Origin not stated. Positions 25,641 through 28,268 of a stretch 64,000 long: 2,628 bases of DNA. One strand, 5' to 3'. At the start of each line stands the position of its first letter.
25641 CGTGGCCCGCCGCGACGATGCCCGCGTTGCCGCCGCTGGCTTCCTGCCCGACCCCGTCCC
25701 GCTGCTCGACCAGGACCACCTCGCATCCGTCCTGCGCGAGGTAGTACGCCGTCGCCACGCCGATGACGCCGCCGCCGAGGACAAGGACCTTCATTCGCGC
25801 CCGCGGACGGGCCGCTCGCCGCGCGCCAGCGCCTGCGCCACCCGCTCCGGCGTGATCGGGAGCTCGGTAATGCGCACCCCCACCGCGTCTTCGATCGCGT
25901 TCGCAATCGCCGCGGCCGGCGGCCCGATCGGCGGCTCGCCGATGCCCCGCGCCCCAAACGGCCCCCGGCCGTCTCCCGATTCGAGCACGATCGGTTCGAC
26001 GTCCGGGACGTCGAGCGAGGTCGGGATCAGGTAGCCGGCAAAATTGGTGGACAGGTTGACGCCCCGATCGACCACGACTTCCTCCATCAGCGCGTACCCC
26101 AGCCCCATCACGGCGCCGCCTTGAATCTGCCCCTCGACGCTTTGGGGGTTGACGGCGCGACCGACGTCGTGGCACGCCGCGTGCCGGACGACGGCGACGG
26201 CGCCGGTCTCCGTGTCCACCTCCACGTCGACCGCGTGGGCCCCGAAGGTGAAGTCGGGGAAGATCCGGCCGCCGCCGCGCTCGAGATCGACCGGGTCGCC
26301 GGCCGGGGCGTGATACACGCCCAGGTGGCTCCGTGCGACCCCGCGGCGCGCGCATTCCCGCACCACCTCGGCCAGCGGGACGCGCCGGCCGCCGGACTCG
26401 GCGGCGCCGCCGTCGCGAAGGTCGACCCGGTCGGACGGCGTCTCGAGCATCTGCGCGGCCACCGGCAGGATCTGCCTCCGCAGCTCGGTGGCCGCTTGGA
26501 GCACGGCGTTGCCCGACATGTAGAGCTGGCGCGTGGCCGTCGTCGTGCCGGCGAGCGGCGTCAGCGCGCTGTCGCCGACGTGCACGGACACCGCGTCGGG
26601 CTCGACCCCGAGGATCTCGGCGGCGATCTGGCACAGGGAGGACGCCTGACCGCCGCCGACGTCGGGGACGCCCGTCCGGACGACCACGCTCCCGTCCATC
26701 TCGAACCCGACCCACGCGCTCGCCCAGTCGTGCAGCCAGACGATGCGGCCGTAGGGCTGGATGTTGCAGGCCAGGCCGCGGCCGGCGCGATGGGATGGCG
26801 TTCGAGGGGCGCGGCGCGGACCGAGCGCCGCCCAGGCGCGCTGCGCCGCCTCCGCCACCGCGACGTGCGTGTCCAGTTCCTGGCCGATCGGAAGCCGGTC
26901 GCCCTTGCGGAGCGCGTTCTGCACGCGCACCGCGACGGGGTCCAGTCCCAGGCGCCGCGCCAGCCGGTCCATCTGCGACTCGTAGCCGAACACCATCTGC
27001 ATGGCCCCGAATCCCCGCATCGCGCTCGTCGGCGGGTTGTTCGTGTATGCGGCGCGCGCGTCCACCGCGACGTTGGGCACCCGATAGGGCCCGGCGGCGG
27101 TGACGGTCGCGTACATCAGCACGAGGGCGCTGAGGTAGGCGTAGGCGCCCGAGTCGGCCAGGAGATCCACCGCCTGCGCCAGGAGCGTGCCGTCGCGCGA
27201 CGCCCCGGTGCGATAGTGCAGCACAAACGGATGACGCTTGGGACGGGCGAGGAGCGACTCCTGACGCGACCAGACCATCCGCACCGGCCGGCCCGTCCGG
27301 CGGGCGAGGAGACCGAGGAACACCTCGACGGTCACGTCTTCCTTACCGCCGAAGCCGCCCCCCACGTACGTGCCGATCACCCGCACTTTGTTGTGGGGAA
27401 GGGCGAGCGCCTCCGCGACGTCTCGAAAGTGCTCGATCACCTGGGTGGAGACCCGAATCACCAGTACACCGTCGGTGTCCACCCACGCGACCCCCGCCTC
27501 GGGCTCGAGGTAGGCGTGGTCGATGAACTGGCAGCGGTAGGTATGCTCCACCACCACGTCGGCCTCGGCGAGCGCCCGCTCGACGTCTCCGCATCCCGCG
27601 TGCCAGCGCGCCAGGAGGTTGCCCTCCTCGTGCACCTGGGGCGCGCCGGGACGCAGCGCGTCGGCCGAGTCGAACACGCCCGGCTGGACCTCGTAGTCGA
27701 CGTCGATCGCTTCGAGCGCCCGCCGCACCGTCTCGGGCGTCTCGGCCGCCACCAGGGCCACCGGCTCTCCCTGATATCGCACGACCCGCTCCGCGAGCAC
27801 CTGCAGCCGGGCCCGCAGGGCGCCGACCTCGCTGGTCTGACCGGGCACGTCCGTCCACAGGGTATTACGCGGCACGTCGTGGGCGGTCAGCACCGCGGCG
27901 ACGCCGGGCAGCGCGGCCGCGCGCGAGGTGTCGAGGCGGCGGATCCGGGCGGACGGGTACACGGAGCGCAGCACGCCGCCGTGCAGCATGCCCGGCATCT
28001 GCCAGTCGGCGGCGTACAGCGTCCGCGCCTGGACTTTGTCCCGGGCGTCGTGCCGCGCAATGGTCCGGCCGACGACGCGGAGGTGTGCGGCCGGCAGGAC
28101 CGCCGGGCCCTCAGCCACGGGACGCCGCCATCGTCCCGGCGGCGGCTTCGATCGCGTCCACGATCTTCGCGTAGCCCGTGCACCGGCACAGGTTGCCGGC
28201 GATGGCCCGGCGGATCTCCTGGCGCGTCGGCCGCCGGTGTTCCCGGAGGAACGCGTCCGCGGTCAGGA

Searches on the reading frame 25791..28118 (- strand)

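Call 13: search_protein_families(library=pfam, proteins=[window:25791-28118:-], max_evalue=0.001)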
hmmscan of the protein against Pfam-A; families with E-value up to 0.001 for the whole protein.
window:25791-28118:- (775 aa): 3 families
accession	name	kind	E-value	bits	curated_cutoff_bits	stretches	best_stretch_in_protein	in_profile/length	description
PF02738.23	MoCoBD_1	-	7.8e-80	267.9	27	1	163-402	2-244/244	Molybdopterin cofactor-binding domain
PF20256.3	MoCoBD_2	-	2.1e-72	244.4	27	1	440-705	21-283/283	Molybdopterin cofactor-binding domain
PF01315.27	Ald_Xan_dh_C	-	1.1e-25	90.5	31.3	1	31-145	2-109/110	Aldehyde oxidase and xanthine dehydrogenase, a/b hammerhead domain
